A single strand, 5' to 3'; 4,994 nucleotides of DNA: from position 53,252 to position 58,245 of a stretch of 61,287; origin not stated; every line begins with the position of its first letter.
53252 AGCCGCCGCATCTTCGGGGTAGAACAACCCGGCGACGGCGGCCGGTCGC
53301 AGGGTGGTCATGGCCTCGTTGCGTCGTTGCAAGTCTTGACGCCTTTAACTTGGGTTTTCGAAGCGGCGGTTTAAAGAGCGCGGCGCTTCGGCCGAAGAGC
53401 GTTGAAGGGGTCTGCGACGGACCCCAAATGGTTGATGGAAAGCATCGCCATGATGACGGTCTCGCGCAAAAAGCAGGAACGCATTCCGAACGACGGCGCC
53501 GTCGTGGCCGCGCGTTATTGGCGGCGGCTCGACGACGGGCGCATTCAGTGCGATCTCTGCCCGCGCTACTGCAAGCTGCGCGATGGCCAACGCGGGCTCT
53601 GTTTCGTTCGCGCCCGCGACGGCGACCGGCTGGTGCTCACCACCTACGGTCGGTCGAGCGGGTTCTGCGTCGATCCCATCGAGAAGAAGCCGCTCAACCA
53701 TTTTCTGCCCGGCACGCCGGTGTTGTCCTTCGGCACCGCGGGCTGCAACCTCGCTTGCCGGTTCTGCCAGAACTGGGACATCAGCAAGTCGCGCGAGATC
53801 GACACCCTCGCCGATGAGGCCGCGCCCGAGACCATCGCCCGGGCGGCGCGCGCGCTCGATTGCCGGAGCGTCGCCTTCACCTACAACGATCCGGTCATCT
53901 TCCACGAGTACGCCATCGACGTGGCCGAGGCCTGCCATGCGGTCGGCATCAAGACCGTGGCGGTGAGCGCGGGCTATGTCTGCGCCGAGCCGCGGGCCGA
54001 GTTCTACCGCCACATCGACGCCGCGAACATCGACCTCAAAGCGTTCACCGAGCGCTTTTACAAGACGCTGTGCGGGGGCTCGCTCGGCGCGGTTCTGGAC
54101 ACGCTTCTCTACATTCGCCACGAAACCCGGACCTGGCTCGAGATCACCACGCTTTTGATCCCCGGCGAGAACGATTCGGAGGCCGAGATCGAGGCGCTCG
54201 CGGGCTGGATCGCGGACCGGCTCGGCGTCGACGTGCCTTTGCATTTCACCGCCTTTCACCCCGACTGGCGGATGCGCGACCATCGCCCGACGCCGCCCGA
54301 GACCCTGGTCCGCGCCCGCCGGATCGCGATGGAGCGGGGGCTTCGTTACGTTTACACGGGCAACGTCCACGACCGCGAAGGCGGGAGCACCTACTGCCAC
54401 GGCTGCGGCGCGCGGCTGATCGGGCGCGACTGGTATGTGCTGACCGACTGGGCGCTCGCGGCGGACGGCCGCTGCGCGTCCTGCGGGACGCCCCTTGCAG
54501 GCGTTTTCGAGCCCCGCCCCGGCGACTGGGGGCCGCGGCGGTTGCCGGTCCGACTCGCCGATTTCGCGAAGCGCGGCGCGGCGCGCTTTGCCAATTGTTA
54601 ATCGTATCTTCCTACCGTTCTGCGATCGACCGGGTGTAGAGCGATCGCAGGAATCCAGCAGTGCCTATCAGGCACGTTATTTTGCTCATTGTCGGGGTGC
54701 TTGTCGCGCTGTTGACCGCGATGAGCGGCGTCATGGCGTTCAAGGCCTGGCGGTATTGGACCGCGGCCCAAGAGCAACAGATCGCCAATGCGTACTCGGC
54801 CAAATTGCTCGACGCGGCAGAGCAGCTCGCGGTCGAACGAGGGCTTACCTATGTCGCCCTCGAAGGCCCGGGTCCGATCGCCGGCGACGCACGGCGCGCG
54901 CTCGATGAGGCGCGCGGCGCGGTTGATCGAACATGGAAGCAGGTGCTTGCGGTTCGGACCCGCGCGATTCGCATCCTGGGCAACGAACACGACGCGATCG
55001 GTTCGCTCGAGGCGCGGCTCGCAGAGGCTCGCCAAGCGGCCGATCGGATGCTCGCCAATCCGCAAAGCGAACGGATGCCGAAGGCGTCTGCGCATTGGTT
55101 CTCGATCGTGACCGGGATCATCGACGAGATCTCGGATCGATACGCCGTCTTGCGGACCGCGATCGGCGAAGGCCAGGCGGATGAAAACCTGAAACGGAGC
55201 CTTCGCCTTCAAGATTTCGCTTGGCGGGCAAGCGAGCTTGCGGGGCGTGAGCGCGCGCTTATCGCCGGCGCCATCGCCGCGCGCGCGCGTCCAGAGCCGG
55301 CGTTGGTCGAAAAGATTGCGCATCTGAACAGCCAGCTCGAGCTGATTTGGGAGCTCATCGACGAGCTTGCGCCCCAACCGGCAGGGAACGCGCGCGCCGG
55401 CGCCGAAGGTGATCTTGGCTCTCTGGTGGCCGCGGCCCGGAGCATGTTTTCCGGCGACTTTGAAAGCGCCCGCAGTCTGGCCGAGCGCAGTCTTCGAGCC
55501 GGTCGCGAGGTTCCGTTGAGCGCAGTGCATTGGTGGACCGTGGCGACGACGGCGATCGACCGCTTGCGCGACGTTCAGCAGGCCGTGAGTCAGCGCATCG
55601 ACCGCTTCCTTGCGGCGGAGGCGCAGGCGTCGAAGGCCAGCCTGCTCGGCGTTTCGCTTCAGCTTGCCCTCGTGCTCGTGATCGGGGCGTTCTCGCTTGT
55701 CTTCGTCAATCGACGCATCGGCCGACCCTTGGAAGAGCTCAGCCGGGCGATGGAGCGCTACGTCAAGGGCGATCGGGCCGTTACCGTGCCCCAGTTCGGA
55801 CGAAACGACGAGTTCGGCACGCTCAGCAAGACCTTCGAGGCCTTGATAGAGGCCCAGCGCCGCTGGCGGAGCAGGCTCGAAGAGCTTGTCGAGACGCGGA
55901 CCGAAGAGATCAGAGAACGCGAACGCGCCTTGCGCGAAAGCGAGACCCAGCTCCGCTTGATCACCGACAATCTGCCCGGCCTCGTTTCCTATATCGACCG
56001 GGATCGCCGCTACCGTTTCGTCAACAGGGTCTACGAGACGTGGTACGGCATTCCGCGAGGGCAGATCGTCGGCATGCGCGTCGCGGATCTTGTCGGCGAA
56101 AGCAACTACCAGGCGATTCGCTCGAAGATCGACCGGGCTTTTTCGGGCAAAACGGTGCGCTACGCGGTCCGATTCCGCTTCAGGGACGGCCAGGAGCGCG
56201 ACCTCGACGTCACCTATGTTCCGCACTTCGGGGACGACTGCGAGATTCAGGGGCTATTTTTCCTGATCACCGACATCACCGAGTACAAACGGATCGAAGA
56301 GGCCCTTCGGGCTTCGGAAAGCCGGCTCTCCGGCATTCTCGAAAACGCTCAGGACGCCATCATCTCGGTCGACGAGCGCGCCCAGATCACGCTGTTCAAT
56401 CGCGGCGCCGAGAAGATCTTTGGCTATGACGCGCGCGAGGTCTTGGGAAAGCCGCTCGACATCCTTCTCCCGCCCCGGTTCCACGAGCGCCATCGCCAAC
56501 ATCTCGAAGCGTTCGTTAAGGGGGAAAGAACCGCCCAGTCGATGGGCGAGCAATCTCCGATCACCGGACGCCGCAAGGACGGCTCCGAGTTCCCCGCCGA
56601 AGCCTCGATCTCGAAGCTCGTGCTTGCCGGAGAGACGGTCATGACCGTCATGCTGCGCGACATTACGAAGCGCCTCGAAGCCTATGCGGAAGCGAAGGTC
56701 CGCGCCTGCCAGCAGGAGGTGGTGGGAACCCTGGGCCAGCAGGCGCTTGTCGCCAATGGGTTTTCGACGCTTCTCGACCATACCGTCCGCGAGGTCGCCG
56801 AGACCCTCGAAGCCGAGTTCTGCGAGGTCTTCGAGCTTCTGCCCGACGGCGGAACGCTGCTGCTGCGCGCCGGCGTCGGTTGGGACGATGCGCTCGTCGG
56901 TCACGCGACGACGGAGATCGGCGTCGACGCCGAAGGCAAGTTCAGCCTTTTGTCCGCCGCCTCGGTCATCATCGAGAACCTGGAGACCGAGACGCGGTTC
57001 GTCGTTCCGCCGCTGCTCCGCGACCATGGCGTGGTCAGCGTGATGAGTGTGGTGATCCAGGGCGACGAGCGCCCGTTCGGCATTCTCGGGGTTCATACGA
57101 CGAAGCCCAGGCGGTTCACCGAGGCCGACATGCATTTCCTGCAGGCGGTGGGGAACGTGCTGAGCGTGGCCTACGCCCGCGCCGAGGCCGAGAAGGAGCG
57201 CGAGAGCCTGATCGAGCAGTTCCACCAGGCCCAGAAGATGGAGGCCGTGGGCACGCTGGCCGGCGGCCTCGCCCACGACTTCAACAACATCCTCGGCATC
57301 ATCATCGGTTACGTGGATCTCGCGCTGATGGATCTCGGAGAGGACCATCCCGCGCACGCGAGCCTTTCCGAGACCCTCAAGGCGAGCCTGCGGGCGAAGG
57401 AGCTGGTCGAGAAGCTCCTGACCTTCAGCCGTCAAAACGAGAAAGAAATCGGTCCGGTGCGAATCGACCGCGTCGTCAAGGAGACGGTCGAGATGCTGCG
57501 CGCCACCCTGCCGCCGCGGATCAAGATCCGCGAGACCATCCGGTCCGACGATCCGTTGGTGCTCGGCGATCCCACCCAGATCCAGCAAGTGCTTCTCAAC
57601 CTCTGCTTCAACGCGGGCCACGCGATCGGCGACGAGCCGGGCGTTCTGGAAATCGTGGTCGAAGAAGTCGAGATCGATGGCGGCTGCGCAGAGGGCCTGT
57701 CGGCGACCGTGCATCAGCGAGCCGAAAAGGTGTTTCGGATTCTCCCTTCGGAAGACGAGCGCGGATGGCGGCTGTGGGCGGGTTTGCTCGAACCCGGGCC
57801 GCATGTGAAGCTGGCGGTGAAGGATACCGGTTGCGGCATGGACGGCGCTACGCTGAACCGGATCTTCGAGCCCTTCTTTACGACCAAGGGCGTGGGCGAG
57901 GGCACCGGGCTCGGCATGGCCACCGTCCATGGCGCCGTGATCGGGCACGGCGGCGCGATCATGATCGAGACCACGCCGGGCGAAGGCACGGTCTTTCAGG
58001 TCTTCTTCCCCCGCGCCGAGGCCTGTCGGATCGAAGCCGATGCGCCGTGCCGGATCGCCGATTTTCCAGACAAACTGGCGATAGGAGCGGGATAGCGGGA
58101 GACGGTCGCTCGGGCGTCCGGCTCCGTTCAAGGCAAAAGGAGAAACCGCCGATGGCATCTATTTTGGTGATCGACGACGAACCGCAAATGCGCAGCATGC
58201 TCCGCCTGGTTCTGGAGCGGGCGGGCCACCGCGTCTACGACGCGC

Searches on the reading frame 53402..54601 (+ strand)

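Call 10: search_protein_families(library=ncbifam, proteins=[window:53402-54601:+], max_evalue=0.00001)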
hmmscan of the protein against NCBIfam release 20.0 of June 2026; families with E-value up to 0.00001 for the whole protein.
window:53402-54601:+ (399 aa): 11 families
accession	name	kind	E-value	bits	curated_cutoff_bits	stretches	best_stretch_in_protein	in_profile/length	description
TIGR04337.1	AmmeMemoSam_rS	hypoth_equivalog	1.2e-195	649.2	220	1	37-385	1-349/349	AmmeMemoRadiSam system radical SAM enzyme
TIGR02493.1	PFLA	equivalog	4.5e-15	55.7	231.75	1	112-271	22-184/235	pyruvate formate-lyase-activating protein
TIGR02494.1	PFLE_PFLC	subfamily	8.7e-13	48.2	174.35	1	162-286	132-255/293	glycyl-radical enzyme activating protein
TIGR04041.1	activase_YjjW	hypoth_equivalog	1.9e-10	40.6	250.2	1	168-287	123-240/276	YjjW family glycine radical enzyme activase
TIGR02495.1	NrdG2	equivalog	1e-08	34.7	131.15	1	112-272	23-182/193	anaerobic ribonucleoside-triphosphate reductase activating protein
NF033717.2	HPDL_rSAM_activ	equivalog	3.7e-08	33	420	1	157-271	134-249/311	4-hydroxyphenylacetate decarboxylase activase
NF033719.1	ind_deCO2_activ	equivalog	4.9e-08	32.6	425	1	157-272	133-247/302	indoleacetate decarboxylase activase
NF048010.1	SfplDhtActHpsHDes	equivalog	9.5e-08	31.2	430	1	163-274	141-253/298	(2S)-3-sulfopropanediol dehydratase activating enzyme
NF008356.0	PRK11145.1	equivalog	2.4e-07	30.3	375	1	112-273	27-191/246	pyruvate formate lyase 1-activating protein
TIGR04395.1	cutC_activ_rSAM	equivalog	2e-06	27.3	360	0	163-271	139-246/309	choline TMA-lyase-activating enzyme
TIGR04003.1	rSAM_BssD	equivalog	9.4e-06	25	496.45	0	157-272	131-246/314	[benzylsuccinate synthase]-activating enzyme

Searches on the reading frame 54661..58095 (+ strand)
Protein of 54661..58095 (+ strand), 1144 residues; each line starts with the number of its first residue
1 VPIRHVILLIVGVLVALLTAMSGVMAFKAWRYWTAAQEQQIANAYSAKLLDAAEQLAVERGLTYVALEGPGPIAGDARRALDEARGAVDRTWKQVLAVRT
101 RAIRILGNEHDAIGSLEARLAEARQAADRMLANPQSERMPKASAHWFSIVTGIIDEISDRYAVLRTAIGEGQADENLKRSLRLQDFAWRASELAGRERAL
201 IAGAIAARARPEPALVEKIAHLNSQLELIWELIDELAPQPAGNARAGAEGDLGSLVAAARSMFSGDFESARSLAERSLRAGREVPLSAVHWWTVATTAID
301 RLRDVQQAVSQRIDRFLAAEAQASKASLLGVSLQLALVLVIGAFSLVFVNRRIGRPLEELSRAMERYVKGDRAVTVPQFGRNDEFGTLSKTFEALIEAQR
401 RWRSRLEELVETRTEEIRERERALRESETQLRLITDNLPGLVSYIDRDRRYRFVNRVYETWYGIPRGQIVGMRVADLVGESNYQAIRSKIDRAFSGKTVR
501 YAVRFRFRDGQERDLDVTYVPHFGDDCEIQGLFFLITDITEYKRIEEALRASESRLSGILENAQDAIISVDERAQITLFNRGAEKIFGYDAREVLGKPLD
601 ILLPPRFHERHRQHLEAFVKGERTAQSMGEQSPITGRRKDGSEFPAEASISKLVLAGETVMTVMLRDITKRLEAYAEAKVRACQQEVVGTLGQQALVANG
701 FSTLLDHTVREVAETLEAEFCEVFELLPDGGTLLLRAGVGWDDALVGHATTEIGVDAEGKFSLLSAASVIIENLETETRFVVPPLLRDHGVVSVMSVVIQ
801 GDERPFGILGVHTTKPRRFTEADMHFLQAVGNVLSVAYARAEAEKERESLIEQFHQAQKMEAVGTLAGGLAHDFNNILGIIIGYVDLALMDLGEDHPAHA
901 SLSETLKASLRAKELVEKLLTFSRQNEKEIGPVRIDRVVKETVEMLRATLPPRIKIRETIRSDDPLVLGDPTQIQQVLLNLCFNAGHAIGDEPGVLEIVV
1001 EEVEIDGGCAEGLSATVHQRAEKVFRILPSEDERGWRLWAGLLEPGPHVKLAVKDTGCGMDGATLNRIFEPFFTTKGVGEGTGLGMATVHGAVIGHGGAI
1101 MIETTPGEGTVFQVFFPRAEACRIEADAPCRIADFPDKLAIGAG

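Call 10: search_protein_families(library=ncbifam, proteins=[window:54661-58095:+], max_evalue=0.00001)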
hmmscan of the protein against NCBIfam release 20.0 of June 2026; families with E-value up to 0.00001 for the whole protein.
window:54661-58095:+ (1144 aa): 64 families (the best 25 are shown)
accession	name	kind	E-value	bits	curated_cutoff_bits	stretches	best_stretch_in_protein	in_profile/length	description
NF010411.0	PRK13837.1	equivalog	2.2e-80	270.7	647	2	788-1005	374-591/828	two-component system VirA-like sensor kinase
NF008468.0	PRK11360.1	equivalog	3.5e-58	197.4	646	3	846-1002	379-534/616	two-component system sensor histidine kinase AtoS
NF046020.1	HisKinCckABruc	equivalog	8.7e-54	182.7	1000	2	845-1004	462-620/868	cell cycle histidine kinase CckA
NF010076.0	PRK13557.1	subfamily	5.1e-49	167.1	631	2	851-1006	151-309/540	histidine kinase famiy protein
NF041777.1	sens_FixL_Rhizob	equivalog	1.9e-46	158.7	850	3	531-688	100-254/485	sensor protein FixL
NF046026.1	HisKinCckACaul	equivalog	3.5e-46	157.6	1000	2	847-1005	286-446/678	cell cycle histidine kinase CckA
TIGR00229.1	sensory_box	domain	3.7e-44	149.9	22.9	2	550-675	1-123/126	PAS domain S-box protein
NF052574.1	HisKinEspCMyxo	equivalog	1.1e-41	142.9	1200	2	1048-1129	567-648/785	serine histidine kinase EspC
NF052573.1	HisKinEspAMyxo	equivalog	3.9e-37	127.7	1400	3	1049-1119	542-612/755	serine histidine kinase EspA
NF046044.1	PnpS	equivalog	1.3e-35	123.2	400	2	1048-1117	317-390/390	two-component system histidine kinase PnpS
NF007688.0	PRK10364.1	equivalog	1e-34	120.1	479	2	1046-1119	381-452/460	two-component system sensor histidine kinase ZraS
NF041831.1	NO_HK_NahK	exception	1.7e-33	115.6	1500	1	417-556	309-448/854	hybrid sensor histidine kinase/response regulator NahK/ErcS'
NF047466.1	hybrid_RR_LvrB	exception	2.8e-30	105.7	500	2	838-989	127-279/377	hybrid histidine kinase/response regulator LvrB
NF033092.0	HK_WalK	equivalog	2.1e-25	89.4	725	2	1047-1117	519-593/594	cell wall metabolism sensor histidine kinase WalK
TIGR02966.1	phoR_proteo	equivalog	5.7e-25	88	334.2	1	1048-1116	261-333/333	phosphate regulon sensor histidine kinase PhoR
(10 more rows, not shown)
